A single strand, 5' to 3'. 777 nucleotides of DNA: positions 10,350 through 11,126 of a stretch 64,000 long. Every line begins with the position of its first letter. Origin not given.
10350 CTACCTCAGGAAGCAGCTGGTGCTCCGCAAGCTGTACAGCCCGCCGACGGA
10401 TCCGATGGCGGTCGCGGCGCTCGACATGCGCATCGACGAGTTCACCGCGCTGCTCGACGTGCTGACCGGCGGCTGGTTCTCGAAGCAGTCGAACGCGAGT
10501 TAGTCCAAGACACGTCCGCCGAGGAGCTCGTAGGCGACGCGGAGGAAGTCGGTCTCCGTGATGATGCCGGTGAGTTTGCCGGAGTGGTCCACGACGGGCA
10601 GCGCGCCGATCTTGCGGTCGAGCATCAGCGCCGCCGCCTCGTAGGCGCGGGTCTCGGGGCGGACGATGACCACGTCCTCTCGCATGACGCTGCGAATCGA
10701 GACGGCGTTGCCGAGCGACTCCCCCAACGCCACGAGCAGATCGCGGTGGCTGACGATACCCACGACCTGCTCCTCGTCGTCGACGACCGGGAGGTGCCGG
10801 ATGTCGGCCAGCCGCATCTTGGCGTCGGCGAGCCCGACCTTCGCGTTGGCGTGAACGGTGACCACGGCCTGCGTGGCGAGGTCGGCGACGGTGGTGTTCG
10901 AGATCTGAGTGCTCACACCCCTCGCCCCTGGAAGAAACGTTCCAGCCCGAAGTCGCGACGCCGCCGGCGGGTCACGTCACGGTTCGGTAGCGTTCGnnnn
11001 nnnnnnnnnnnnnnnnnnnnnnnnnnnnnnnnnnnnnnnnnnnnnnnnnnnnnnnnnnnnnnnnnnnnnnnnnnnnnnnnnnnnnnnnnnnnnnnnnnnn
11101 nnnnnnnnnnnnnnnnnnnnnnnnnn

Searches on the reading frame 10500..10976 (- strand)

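Call 89: search_protein_families(library=pfam, proteins=[window:10500-10976:-], max_evalue=0.001)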
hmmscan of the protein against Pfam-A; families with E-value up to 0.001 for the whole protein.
window:10500-10976:- (158 aa): 1 family
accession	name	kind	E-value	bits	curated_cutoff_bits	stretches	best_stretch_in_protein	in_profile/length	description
PF00571.33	CBS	-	5.6e-29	100.7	24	2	94-148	1-55/57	CBS domain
